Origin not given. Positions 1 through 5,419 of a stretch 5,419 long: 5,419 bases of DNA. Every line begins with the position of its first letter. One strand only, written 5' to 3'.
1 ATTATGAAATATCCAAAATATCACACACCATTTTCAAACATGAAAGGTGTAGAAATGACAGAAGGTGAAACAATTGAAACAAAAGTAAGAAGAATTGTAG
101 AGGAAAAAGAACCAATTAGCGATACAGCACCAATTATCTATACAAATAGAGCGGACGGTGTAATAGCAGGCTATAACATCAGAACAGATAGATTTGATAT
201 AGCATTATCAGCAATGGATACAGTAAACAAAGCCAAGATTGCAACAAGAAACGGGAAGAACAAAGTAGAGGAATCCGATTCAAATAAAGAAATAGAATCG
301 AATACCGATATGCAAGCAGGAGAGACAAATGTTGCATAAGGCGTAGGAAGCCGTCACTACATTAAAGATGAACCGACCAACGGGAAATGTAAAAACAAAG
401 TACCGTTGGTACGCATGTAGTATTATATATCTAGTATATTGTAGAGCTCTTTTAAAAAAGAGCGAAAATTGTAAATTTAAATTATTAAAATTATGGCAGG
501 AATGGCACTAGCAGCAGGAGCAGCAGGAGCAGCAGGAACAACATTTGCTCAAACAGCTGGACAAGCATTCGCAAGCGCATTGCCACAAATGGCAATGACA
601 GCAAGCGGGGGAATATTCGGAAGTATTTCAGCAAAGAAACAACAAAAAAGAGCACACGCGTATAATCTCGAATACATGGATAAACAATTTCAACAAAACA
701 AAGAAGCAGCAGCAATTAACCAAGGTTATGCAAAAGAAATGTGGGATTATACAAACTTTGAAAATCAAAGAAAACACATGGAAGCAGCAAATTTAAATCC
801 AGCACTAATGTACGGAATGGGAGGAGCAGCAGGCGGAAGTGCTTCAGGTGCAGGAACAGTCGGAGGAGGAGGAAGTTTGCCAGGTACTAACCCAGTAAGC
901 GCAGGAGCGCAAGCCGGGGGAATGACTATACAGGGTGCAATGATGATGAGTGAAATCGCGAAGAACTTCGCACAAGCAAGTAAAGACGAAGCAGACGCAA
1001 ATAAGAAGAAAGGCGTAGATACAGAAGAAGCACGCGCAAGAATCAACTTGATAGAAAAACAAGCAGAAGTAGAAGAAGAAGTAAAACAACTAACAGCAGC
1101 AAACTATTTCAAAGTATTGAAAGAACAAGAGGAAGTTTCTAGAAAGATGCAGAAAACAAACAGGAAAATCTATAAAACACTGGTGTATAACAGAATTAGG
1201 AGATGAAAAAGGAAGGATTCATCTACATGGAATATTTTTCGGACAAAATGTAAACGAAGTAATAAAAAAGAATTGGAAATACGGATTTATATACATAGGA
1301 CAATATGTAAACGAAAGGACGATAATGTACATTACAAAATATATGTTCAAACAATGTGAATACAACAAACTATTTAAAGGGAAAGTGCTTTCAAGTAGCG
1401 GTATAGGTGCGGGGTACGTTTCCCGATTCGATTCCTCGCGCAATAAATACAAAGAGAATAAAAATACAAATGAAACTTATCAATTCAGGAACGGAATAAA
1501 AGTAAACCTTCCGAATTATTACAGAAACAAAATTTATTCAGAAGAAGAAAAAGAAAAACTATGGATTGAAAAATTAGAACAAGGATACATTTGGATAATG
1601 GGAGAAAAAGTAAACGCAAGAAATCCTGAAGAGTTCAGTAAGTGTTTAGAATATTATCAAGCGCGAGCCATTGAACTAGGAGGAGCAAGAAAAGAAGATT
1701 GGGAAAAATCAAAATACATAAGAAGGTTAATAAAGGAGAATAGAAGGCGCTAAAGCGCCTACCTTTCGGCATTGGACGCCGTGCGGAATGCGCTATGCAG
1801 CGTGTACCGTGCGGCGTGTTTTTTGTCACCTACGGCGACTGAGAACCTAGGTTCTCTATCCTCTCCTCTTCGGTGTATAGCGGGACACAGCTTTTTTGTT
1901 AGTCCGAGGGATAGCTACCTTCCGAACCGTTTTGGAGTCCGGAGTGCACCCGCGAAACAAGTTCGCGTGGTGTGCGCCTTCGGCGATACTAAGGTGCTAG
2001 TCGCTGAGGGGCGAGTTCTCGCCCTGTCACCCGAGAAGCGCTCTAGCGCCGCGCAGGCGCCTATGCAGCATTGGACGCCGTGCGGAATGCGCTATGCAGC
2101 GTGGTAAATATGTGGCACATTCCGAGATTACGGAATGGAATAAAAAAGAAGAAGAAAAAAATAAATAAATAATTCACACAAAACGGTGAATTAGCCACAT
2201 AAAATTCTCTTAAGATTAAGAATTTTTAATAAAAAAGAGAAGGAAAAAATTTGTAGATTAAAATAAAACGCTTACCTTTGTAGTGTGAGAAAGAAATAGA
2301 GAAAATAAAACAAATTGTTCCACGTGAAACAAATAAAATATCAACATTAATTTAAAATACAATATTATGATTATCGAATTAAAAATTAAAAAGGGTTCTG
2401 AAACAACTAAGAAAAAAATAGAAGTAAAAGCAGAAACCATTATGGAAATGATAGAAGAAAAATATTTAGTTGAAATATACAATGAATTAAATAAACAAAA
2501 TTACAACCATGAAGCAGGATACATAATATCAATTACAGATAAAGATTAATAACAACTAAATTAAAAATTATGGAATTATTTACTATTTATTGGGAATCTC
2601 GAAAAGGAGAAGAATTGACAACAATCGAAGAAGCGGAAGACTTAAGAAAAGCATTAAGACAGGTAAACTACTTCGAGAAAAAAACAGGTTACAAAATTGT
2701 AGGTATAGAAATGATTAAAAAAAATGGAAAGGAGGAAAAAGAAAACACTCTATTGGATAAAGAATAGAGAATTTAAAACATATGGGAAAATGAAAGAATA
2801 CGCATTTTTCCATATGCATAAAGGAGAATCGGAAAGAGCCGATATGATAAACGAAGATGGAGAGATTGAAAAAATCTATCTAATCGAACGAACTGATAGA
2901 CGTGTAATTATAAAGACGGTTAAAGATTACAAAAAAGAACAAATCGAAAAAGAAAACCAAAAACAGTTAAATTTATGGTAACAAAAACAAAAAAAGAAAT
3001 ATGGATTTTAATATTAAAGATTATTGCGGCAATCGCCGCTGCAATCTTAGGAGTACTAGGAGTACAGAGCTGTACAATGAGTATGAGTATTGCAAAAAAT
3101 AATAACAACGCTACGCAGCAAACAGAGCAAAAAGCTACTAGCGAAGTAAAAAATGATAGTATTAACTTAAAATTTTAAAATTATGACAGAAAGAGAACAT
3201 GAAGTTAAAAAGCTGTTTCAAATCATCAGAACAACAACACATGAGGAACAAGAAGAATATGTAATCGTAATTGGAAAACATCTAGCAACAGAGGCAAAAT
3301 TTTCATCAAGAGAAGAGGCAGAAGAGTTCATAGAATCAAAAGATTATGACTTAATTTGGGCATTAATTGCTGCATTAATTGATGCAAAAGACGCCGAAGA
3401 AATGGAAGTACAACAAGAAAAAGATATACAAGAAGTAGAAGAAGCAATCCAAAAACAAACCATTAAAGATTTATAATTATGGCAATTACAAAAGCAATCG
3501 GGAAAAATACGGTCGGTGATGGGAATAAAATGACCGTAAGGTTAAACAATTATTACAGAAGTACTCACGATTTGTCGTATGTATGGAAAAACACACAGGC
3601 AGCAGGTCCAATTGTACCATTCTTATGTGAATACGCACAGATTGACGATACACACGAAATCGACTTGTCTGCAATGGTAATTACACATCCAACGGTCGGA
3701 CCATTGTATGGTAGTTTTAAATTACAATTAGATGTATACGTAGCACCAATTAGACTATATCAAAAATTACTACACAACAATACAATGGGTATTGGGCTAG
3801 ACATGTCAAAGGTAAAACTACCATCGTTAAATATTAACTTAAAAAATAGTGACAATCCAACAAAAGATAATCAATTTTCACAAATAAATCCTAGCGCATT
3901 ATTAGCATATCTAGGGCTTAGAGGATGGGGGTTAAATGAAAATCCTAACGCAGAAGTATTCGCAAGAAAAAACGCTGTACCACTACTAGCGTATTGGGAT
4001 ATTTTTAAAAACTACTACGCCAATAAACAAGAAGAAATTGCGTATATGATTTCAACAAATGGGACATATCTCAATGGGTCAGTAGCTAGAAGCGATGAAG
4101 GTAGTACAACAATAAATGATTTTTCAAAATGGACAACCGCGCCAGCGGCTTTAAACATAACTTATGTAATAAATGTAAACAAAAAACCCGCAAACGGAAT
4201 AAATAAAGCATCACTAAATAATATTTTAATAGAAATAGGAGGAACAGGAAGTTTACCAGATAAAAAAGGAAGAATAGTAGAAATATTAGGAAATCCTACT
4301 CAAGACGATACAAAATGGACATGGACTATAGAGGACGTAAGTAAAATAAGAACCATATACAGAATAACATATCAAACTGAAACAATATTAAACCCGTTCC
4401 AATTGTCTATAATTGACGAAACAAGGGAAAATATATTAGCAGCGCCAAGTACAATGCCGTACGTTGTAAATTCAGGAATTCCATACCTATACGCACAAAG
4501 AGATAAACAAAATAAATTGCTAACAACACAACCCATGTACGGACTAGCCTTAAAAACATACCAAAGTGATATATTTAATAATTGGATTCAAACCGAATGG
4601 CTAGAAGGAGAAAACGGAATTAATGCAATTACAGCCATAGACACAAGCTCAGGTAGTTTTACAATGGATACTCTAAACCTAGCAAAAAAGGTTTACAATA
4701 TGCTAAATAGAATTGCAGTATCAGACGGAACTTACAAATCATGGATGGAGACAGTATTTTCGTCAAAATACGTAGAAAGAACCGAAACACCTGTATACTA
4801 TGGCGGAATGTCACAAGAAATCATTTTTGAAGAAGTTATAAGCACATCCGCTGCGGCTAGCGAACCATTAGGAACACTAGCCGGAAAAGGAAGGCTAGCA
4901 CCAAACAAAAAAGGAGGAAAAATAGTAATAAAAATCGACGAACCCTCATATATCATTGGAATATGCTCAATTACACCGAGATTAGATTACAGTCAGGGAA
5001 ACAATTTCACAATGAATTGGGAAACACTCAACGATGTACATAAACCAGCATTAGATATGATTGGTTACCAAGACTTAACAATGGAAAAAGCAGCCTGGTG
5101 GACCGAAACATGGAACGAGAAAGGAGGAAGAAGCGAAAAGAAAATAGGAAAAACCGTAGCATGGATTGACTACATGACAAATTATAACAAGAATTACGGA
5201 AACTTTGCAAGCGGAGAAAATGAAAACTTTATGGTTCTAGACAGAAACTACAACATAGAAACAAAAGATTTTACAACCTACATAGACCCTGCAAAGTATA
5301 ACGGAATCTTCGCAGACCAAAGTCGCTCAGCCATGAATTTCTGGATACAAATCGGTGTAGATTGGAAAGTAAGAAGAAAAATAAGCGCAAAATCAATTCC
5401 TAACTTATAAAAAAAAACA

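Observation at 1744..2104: GC-rich, hairpin-packed non-coding island bounded by perfect 36-bp direct repeats inside an AT-rich microvirus genome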

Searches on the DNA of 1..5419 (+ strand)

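Call 4: search_rna_families(source=window, threshold=evalue, max_evalue=10, show_alignments=3)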
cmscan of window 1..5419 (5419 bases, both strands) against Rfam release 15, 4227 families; matches with E-value up to 10: 5.
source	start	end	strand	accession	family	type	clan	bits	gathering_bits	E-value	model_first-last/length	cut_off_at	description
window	1994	2059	-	RF00194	Rubella_3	Cis-reg;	-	18.8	35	3.7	1-68/68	no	Rubella virus 3' cis-acting element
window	9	81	-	RF03177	mir-2067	Gene; miRNA;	-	18.5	70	6.6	1-72/72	no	mir-2067 microRNA precursor family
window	1745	1853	-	RF03000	LOOT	Gene; sRNA;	-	17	46.4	8.8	1-121/121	no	LOOT RNA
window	3312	3384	+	RF01306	sR52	Gene; snRNA; snoRNA; CD-box;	-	16.5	50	5.4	1-60/60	no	Small nucleolar RNA sR52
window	802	858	-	RF00294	snoTBR17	Gene; snRNA; snoRNA; CD-box;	-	15.7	40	3.3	1-119/119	no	Small nucleolar RNA TBR17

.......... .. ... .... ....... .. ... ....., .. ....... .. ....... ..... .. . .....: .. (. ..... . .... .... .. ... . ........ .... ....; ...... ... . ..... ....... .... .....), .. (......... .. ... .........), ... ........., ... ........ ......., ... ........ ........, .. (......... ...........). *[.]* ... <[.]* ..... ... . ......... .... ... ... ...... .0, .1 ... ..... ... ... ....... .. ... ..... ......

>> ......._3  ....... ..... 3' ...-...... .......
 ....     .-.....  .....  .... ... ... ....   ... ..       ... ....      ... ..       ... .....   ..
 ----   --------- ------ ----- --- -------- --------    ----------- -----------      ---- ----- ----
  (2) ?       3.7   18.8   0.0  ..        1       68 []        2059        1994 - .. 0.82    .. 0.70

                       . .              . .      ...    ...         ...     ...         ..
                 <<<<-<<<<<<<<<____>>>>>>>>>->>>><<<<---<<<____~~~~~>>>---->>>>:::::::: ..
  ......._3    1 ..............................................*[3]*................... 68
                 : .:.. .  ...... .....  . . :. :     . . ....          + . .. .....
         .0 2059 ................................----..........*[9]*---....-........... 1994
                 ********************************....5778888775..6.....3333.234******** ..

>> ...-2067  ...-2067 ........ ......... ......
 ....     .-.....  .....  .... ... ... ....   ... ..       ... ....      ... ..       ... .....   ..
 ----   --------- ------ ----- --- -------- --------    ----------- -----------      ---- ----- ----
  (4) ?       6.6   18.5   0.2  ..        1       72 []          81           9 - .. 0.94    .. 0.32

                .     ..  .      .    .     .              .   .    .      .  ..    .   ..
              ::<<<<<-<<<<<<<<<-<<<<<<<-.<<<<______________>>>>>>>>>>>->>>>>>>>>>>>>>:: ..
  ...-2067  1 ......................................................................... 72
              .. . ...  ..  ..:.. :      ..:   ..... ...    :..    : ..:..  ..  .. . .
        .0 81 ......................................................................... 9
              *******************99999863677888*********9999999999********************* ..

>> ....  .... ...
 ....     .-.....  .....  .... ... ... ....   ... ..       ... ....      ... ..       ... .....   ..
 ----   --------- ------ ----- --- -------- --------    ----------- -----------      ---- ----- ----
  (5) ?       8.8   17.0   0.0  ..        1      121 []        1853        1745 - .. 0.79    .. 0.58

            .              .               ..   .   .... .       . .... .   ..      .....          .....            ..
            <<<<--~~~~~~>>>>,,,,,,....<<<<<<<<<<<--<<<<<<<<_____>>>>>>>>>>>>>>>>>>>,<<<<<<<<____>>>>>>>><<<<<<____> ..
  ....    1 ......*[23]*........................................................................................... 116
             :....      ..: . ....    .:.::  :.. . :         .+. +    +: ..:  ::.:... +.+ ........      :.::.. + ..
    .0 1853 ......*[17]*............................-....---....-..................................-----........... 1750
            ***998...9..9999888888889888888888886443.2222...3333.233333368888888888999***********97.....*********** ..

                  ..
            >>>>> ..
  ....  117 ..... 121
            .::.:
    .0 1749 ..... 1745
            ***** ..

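Call 7: search_dna_similar(query=window:1740-2110:+, collection=phages, mode=distant, max_evalue=0.01)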
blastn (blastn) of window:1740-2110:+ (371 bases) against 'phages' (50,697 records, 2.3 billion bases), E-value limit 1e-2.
Records with a match: 11; places in all: 11; records where one place covers at least 80% of the query: 0.
Best place of each record, by identity: 90-95% 2; 80-90% 2; 60-80% 7.
By first word of the organism name: Microvirus 3; Rattus 2; Dulem 2; Microviridae 2; Bacteriophage 1; Sigmofec 1.
By host as written in the record: Homo sapiens 4; - 3; Rattus norvegicus 2; Varecia variegata 1; Varecia rubra 1.
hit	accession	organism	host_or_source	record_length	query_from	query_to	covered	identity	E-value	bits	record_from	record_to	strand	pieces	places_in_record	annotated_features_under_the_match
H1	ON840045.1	Rattus norvegicus microvirus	Rattus norvegicus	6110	126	271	39%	76.9%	9e-22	109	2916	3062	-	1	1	none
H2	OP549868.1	Microvirus sp.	Homo sapiens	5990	133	271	37%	76.2%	1e-19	103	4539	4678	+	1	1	hypothetical protein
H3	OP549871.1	Microvirus sp.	Homo sapiens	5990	133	271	37%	76.2%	1e-19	103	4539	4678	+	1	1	hypothetical protein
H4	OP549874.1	Microvirus sp.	Homo sapiens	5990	133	271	37%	76.2%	1e-19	103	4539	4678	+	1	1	hypothetical protein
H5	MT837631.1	Bacteriophage sp.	human fecal samples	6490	225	319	26%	77.9%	7e-10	71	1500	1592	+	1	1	record has no annotation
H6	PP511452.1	Dulem virus 245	Varecia variegata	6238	226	319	25%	77.1%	4e-7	62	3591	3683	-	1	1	none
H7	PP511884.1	Dulem virus 244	Varecia rubra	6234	226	319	25%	77.1%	4e-7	62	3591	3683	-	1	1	none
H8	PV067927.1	Microviridae sp.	Homo sapiens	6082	227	270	12%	88.6%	5e-6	58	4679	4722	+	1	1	none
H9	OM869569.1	Sigmofec virus UA08Rod_4510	Sigmodon arizonae feces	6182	234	272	11%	89.7%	6e-5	54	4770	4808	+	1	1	none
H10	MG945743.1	Microviridae sp.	rat feces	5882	227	260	9%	91.2%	2e-3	49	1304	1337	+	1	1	none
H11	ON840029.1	Rattus norvegicus microvirus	Rattus norvegicus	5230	227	260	9%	91.2%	2e-3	49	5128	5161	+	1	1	none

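Call 8: search_dna_similar(query=window:1-5419:+, collection=phages, mode=distant)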
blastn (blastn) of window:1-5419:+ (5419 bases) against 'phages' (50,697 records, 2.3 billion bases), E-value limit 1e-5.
Records with a match: 89; places in all: 90; records where one place covers at least 80% of the query: 0.
Best place of each record, by identity: 80-90% 6; 60-80% 83.
By first word of the organism name: Dulem 33; Microviridae 18; Microvirus 13; bajarodmic 10; Tortoise 6; Rattus 3; Sigmofec 2; Peromfec 1; Antarctic 1; Flyfo 1; and 1 more.
By host as written in the record: - 24; Varecia variegata 22; Gopherus morafkai 6; porcine 6; Homo sapiens 4; Marmota flaviventris 4; Eulemur fulvus collaris 4; Peromyscus fraterculus 4; and 8 more.
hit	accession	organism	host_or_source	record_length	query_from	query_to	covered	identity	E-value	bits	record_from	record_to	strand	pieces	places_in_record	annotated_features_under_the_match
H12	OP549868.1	Microvirus sp.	Homo sapiens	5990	409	5414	36%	68.8%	7e-88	713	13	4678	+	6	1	major capsid protein | DNA pilot protein | replication initiation protein | hypothetical protein (x2)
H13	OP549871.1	Microvirus sp.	Homo sapiens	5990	409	5414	36%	68.8%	7e-88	713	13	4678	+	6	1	major capsid protein | DNA pilot protein | replication initiation protein | hypothetical protein (x2)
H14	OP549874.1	Microvirus sp.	Homo sapiens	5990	409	5414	36%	68.8%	7e-88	713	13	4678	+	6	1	major capsid protein | DNA pilot protein | replication initiation protein | hypothetical protein (x2)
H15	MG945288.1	Microviridae sp.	goose feces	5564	61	5003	35%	65.6%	2e-32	395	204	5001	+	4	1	similar to VP1 | similar to VP2 | similar to VP4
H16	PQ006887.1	bajarodmic virus 670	Chaetodipus spinatus feces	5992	1139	5416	31%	65.9%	5e-58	413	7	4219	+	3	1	major capsid protein | DNA pilot protein | replication initiator protein | hypothetical protein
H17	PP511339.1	Dulem virus 218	Eulemur coronatus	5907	47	5074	30%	68.0%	7e-43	529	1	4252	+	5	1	major capsid protein | DNA pilot protein | replication initiator protein | hypothetical protein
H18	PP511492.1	Dulem virus 218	Varecia variegata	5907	47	5074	30%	68.0%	7e-43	529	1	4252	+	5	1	major capsid protein | DNA pilot protein | replication initiator protein | hypothetical protein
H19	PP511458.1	Dulem virus 218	Varecia variegata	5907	47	5074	30%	67.9%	7e-43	524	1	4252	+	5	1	major capsid protein | DNA pilot protein | replication initiator protein | hypothetical protein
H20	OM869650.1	Peromfec virus RodF8_19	Peromyscus boylii; specimen_voucher: ...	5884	407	5419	29%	69.3%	9e-61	599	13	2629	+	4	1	major capsid protein | hypothetical protein | DNA pilot protein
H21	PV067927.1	Microviridae sp.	Homo sapiens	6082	50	5413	29%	67.7%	6e-38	490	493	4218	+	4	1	major capsid protein | DNA pilot protein | replication associated protein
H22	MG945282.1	Microviridae sp.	chicken feces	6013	61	5249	27%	69.1%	1e-64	574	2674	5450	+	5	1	similar to VP1 | similar to hypothetical protein (x2) | similar to VP2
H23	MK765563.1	Tortoise microvirus 13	Gopherus morafkai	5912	61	5209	24%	69.9%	2e-56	518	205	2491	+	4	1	major capsid protein | hypothetical protein | DNA pilot protein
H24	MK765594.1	Tortoise microvirus 13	Gopherus morafkai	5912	61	5209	24%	69.9%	2e-56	518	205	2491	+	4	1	major capsid protein | hypothetical protein | DNA pilot protein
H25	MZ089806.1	Microvirus mar60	Marmota flaviventris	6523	733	5417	22%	66.9%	2e-24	317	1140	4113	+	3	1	DNA pilot protein | major capsid protein | replication initiator protein | hypothetical protein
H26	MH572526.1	Microviridae sp.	Ciona robusta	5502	3677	5415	23%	65.3%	2e-30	230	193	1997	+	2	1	major capsid protein | hypothetical protein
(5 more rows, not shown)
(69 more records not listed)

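Call 10: get_annotated_region(hit=H1, flank=1500)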
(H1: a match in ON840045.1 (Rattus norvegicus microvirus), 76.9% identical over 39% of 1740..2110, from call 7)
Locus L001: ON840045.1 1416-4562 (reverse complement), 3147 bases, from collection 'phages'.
description: Rattus norvegicus microvirus strain RnF04/con/MCP4 major capsid protein gene, complete cds.
organism: Rattus norvegicus microvirus (NCBI taxid 3031342)
taxonomy: Viruses; Monodnaviria; Sangervirae; Phixviricota; Malgrandaviricetes; Petitvirales; Microviridae; Microvirus
host: Rattus norvegicus; source: -; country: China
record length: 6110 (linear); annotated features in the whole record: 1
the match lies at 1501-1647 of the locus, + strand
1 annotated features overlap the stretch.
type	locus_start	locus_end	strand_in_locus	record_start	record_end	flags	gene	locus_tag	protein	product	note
CDS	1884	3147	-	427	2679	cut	-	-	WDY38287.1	major capsid protein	-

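Call 11: get_annotated_region(hit=H2, flank=1500)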
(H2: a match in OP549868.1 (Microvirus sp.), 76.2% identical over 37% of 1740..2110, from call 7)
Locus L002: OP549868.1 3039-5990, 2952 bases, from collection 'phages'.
description: Microvirus sp. isolate UC145V1_C17, complete genome.
organism: Microvirus sp. (NCBI taxid 2202559)
taxonomy: Viruses; Monodnaviria; Sangervirae; Phixviricota; Malgrandaviricetes; Petitvirales; Microviridae
host: Homo sapiens; source: vaginal secretion; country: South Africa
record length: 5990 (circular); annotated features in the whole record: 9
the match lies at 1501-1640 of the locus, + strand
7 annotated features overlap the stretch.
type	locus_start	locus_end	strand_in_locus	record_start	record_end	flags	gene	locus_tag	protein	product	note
CDS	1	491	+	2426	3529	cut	-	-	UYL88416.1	DNA pilot protein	-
CDS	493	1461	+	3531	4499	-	-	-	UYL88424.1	replication initiation protein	-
CDS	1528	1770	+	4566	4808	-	-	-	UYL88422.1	hypothetical protein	-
CDS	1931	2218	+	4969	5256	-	-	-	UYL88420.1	hypothetical protein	-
CDS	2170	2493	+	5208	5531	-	-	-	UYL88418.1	hypothetical protein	-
CDS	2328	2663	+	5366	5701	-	-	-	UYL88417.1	hypothetical protein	-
CDS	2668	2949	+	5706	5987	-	-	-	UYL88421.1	hypothetical protein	-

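Call 12: get_annotated_region(hit=H5, flank=1500)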
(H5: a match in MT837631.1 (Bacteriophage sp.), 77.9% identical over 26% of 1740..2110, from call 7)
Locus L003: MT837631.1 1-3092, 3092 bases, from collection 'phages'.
description: UNVERIFIED: Bacteriophage sp. clone scaffold_5330 genomic sequence.
organism: Bacteriophage sp. (NCBI taxid 38018)
taxonomy: Viruses
host: -; source: human fecal samples; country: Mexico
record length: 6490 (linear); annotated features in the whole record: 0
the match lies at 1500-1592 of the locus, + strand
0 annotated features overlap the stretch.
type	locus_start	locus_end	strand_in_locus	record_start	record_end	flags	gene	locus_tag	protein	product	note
